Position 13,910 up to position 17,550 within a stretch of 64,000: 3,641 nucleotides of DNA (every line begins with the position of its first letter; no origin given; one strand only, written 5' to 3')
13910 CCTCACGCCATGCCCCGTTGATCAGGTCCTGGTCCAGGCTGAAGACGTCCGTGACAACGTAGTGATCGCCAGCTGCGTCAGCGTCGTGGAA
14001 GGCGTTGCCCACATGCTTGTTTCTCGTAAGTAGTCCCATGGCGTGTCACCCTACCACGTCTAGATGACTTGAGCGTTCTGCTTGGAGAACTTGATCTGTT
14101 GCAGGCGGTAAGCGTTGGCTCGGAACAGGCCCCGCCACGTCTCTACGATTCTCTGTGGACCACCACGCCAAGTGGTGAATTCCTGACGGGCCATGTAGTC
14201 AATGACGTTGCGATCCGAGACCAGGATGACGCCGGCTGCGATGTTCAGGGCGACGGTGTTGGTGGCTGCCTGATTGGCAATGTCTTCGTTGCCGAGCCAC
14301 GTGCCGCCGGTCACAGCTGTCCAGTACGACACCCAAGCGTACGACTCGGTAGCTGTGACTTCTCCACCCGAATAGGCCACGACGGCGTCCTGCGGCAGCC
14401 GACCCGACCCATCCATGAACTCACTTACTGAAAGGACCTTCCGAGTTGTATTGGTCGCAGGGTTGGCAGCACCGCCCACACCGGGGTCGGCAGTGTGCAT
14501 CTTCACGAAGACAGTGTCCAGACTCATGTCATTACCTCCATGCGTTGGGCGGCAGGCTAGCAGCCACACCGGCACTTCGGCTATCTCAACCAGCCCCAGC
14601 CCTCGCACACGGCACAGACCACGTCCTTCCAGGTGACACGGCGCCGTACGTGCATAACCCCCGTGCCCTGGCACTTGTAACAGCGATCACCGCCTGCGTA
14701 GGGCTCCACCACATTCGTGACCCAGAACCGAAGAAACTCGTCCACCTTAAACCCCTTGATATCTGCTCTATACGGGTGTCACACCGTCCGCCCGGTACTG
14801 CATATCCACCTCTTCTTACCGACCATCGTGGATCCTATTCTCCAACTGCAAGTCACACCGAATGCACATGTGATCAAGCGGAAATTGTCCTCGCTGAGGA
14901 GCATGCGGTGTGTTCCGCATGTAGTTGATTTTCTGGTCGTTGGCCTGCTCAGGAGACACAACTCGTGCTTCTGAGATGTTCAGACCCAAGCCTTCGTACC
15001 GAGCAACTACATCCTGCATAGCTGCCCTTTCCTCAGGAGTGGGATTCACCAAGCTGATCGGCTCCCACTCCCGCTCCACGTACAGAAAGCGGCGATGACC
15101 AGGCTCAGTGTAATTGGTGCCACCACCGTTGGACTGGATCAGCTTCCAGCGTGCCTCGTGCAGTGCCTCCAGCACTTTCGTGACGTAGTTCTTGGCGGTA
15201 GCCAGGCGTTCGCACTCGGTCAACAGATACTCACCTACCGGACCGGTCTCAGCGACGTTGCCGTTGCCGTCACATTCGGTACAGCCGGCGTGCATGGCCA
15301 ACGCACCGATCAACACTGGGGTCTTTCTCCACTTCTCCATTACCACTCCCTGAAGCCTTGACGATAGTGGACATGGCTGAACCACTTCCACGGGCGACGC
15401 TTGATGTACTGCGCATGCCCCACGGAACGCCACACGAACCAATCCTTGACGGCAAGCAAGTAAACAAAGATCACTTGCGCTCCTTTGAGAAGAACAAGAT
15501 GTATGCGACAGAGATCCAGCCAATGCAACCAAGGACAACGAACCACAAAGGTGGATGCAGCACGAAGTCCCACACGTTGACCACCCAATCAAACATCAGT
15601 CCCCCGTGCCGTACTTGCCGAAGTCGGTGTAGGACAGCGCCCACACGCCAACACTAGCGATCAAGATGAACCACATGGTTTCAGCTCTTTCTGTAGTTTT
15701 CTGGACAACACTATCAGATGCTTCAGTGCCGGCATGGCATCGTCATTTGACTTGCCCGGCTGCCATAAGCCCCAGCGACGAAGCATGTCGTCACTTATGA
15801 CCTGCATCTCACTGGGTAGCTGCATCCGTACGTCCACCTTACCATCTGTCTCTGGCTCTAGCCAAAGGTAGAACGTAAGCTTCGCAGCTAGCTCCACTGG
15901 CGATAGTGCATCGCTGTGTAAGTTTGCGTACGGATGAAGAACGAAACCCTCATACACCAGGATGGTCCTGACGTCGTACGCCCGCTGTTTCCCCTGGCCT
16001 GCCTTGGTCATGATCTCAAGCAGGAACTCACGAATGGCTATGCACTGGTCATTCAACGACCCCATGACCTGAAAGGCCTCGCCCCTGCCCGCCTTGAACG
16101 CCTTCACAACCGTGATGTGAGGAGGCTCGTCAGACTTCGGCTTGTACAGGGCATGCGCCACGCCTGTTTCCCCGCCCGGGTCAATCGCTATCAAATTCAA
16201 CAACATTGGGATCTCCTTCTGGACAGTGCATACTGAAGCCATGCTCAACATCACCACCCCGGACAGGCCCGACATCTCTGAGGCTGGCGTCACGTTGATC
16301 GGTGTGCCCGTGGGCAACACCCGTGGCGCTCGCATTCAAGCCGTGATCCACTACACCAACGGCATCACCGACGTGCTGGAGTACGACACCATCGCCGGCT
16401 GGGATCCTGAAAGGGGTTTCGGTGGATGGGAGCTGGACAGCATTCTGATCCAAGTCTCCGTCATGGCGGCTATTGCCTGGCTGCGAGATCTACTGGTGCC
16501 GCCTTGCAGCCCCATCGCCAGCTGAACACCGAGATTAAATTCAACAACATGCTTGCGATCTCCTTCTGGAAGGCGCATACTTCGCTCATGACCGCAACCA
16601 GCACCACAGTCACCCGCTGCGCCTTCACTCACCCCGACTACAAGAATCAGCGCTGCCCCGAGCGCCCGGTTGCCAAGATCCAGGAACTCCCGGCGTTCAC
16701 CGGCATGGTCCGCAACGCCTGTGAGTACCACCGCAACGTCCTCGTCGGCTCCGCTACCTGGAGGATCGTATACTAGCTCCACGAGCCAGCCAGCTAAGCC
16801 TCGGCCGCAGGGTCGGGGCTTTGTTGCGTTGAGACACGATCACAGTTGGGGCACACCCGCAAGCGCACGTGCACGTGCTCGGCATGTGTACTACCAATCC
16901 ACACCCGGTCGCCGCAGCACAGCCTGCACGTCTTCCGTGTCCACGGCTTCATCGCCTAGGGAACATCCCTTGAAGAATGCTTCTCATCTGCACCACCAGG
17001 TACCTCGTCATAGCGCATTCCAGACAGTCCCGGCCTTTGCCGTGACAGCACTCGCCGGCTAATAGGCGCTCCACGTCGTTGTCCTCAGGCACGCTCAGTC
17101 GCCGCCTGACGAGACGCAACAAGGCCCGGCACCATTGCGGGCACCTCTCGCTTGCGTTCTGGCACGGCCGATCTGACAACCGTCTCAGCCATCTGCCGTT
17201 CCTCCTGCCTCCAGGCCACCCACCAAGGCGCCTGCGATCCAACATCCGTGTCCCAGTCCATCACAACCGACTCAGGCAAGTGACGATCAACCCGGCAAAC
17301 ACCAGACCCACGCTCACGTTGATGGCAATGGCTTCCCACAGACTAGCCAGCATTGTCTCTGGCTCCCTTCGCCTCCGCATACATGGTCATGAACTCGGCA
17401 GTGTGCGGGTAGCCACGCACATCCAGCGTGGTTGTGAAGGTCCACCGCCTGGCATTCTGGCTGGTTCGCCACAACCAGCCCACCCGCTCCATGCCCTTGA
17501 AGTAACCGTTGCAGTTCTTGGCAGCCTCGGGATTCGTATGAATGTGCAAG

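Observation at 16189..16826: Antisense two-gene cassette: duplicated leaderless promoter, two high-GC3 ORFs and a terminator (moron-like)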

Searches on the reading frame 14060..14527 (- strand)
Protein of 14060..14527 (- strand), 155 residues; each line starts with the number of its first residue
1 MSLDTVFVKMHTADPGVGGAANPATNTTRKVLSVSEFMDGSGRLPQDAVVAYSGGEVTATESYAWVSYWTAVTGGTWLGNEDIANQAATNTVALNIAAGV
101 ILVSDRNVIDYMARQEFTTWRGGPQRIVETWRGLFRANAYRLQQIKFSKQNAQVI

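Call 89: search_protein_families(library=phrogs, proteins=[window:14060-14527:-], max_evalue=0.001)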
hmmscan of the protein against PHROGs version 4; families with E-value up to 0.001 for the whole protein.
window:14060-14527:- (155 aa): 1 family
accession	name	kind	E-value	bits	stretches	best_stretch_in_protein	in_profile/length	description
phrog_240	-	head and packaging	3.9e-10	40.9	1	5-96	81-179/200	head protein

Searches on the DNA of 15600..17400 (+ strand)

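Call 3: search_dna_similar(query=window:15600-17400:+, collection=phages, mode=near, max_rows=30)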
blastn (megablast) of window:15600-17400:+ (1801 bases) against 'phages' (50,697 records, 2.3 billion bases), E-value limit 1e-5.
No match.

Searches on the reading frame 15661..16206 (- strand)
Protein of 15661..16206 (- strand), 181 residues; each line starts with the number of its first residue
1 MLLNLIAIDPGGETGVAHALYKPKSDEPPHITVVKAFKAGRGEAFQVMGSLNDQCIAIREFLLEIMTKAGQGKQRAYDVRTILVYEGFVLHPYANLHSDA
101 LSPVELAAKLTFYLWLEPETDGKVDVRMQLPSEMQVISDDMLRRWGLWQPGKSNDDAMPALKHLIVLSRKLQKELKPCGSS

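Call 12: search_protein_families(library=pfam, proteins=[window:15661-16206:-], max_evalue=1)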
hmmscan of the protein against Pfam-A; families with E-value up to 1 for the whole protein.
window:15661-16206:- (181 aa): 0 families

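Call 13: search_protein_families(library=phrogs, proteins=[window:15661-16206:-], max_evalue=1)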
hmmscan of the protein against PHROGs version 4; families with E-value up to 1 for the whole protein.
window:15661-16206:- (181 aa): 1 family
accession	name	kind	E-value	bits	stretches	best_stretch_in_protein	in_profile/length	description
phrog_1981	-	unknown function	5.4e-19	69.7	1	4-174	28-187/217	-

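Call 15: search_dna_similar(query=window:15661-16206:-, collection=phages, mode=protein, max_rows=30, max_evalue=0.001)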
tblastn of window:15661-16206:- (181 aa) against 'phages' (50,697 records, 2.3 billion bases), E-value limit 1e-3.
Records with a match: 99; places in all: 99; records where one place covers at least 80% of the query: 83.
Best place of each record, by identity: <60% 99.
By first word of the organism name: Gordonia 59; Mycobacterium 28; Streptomyces 9; Nocardia 2; Rhodococcus 1.
By host as written in the record: Gordonia terrae 3612 45; Mycobacterium smegmatis mc2 155 17; Gordonia terrae CAG3 7; Streptomyces viridochromogenes DSM40736 5; Mycobacterium smegmatis mc#155 4; Mycobacterium sp. 3; Mycobacterium 2; Gordonia terrae strain G232 2; and 11 more.
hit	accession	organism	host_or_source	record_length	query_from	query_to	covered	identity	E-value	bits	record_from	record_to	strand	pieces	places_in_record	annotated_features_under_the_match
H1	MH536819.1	Gordonia phage Fury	Gordonia terrae 3612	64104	3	174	95%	29.2%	8e-8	57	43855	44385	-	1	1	65: RuvC-like resolvase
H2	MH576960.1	Gordonia phage Pleakley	Gordonia terrae 3612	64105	3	174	95%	29.2%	8e-8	57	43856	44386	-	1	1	65: RuvC-like resolvase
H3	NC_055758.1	Gordonia phage Pleakley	Gordonia terrae 3612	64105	3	174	95%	29.2%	8e-8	57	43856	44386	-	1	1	65: RuvC-like resolvase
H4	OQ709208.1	Gordonia phage Commandaria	Gordonia terrae 3612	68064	3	174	95%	29.1%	4e-7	55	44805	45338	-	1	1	58: RuvC-like resolvase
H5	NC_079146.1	Gordonia phage Commandaria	Gordonia terrae 3612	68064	3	174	95%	29.1%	4e-7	55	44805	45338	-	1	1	58: RuvC-like resolvase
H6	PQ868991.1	Mycobacterium phage Prager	Mycobacterium smegmatis mc#155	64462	5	176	95%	28.7%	1e-6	53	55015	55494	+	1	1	71: RuvC-like resolvase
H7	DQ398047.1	Mycobacterium phage PBI1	Mycobacterium sp.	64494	5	176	95%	28.7%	1e-6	53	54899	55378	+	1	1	66: hypothetical protein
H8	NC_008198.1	Mycobacterium phage PBI1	Mycobacterium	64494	5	176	95%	28.7%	1e-6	53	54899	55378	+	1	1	gp66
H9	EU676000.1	Mycobacterium phage Adjutor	Mycobacterium sp.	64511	5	176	95%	28.7%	1e-6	53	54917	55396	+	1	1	68: hypothetical protein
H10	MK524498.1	Mycobacterium phage Chill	Mycobacterium smegmatis mc2 155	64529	5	176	95%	28.7%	1e-6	53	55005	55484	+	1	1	72: RuvC-like resolvase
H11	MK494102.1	Mycobacterium phage WaldoWhy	Mycobacterium smegmatis mc2 155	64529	5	176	95%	28.7%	1e-6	53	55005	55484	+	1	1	72: RuvC-like resolvase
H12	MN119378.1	Mycobacterium phage Penelope2018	Mycobacterium smegmatis mc2 155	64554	5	176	95%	28.7%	1e-6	53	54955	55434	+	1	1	70: RuvC-like resolvase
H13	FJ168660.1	Mycobacterium phage Butterscotch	Mycobacterium smegmatis mc2 155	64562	5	176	95%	28.7%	1e-6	53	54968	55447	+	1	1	68: hypothetical protein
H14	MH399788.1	Mycobacterium phage Visconti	Mycobacterium smegmatis mc2 155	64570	5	176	95%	28.7%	1e-6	53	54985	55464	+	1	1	71: RuvC-like resolvase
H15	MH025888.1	Mycobacterium phage BigMama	Mycobacterium smegmatis mc2 155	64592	5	176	95%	28.7%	1e-6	53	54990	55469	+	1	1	68: resolvase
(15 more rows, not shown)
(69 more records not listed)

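Call 28: find_related_loci(query=window:15661-16206:-, collection=viral_contigs, flank=4000)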
Query window:15661-16206:- (181 aa) in viral_contigs; peptide patterns used: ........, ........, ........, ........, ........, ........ (x = any residue, [..] = any of these).
7 stretches matched a pattern, but none encodes a relative of the query by tblastn (E <= 1e-3).

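Call 29: find_homologous_proteins(query=window:15661-16206:-, max_evalue=1e-10)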
Query window:15661-16206:- (181 aa): 6 proteins with E <= 1e-10 among 59 candidates.
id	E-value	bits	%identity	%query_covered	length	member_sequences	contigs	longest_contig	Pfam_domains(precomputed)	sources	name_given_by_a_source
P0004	1.3e-116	405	100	100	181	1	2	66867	-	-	-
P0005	4.2e-62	227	59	97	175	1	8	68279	-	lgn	-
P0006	3.0e-44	169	49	96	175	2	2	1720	-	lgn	-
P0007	5.0e-41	158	49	94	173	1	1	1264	-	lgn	-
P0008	8.1e-41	158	51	96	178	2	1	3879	-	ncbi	-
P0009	1.7e-36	144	44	96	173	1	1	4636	-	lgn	-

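Call 31: find_encoding_contigs(protein=P0005, flank=10000, max_places=4)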
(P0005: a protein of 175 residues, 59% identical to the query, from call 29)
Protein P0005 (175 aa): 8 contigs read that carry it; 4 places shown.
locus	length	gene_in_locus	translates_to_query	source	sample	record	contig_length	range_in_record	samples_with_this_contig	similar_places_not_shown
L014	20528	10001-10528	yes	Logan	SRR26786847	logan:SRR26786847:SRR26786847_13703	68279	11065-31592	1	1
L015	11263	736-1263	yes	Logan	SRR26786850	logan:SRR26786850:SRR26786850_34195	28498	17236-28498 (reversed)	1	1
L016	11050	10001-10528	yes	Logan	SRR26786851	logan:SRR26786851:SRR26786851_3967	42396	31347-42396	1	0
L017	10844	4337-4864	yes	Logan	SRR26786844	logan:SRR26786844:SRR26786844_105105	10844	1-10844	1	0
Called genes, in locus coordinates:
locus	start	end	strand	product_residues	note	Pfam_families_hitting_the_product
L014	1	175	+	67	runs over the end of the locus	-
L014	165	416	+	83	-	-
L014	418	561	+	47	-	-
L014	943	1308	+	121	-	-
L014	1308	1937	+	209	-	-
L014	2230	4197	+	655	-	PF13481:AAA_25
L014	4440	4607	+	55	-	-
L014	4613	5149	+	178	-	-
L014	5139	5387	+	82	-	-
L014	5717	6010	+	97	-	-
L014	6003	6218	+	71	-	-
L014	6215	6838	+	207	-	-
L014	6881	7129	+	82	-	-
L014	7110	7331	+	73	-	-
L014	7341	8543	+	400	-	-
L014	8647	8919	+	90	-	-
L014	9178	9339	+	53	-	-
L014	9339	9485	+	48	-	-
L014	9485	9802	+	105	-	-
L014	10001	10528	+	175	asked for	-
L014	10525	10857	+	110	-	-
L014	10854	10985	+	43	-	-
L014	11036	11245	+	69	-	-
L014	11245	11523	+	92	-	-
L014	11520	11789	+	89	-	-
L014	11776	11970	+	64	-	-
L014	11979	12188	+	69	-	-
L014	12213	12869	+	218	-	-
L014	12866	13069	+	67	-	PF04149:DUF397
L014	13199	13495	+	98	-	-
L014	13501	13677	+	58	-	-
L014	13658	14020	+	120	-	-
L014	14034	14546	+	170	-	-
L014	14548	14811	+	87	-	-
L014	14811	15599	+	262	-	-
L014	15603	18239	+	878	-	-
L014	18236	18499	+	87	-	-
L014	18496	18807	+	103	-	-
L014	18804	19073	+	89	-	-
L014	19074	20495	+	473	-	-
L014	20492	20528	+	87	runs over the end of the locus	-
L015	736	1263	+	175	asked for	-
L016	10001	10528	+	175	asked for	-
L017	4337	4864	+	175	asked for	-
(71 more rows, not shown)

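Call 36: find_encoding_contigs(protein=P0008, flank=5000, max_places=3)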
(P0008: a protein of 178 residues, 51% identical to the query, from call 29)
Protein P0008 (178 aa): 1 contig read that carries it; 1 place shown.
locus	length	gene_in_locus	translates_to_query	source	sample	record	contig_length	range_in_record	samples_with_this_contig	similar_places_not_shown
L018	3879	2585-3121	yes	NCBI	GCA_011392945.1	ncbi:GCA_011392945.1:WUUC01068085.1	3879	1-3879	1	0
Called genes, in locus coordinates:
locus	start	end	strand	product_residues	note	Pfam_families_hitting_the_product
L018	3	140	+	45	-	?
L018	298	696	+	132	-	-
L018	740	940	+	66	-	-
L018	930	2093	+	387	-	PF13810:DUF4185, PF16396:DUF5005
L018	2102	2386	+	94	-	-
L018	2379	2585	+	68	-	-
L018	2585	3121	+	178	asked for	-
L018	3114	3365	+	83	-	-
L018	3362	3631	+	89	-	-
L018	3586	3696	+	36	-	-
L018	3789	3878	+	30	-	?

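Call 37: find_encoding_contigs(protein=P0009, flank=5000, max_places=3)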
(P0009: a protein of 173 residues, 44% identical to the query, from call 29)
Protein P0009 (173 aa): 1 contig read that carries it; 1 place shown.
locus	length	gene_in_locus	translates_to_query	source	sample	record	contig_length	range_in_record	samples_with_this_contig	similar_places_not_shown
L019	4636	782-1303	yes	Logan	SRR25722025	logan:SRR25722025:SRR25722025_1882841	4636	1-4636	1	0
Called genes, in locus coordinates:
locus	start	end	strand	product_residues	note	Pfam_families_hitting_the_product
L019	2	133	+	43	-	?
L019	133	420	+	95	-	-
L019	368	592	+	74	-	-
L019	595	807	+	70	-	-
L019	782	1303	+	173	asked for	-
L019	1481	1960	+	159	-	-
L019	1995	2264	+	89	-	-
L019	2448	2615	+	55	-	-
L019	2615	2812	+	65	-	-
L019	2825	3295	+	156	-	-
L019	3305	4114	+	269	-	-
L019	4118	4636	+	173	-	?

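Call 38: find_encoding_contigs(protein=P0006, flank=5000, max_places=3)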
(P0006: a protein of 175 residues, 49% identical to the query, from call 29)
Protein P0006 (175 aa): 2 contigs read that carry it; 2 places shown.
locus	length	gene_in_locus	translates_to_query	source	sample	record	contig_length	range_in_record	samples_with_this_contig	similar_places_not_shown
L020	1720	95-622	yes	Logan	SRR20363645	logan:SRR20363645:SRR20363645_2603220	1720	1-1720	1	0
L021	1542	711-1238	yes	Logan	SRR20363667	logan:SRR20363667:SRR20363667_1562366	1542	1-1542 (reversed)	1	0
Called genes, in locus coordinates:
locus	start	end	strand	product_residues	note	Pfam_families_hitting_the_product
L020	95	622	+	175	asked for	-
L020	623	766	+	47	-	-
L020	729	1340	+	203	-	-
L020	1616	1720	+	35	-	?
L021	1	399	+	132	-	?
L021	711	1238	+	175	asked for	-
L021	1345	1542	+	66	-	?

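Call 39: find_encoding_contigs(protein=P0007, flank=5000, max_places=3)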
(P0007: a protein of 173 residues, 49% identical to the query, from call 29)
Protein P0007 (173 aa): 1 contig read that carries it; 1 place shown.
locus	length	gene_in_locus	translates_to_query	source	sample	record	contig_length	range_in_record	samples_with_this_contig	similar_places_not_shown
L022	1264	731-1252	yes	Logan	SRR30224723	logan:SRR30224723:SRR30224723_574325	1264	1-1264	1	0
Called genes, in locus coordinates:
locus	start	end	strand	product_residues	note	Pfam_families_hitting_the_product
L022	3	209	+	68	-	?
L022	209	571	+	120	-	-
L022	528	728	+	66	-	-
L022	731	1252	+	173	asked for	-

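Call 97: search_protein_families(library=ncbifam, proteins=[window:15661-16206:-], max_evalue=0.1)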
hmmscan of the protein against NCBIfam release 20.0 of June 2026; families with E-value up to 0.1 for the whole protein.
window:15661-16206:- (181 aa): 0 families

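Call 99: search_solved_structures(query=window:15661-16206:-, max_evalue=1)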
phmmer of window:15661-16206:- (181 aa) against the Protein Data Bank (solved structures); distinct sequences matched with E-value up to 1: 4.
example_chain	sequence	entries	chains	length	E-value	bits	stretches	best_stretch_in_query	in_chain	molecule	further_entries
7wfs_A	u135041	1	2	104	0.15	15.1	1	96-179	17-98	ACB domain-containing protein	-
7des_A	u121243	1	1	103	0.44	13.6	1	96-177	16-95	ACB domain-containing protein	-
7o37_b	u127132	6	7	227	0.75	12.9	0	119-160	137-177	Cytochrome c oxidase subunit 2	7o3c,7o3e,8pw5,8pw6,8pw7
5ijm_A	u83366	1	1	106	0.84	12.7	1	102-177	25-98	Uncharacterized protein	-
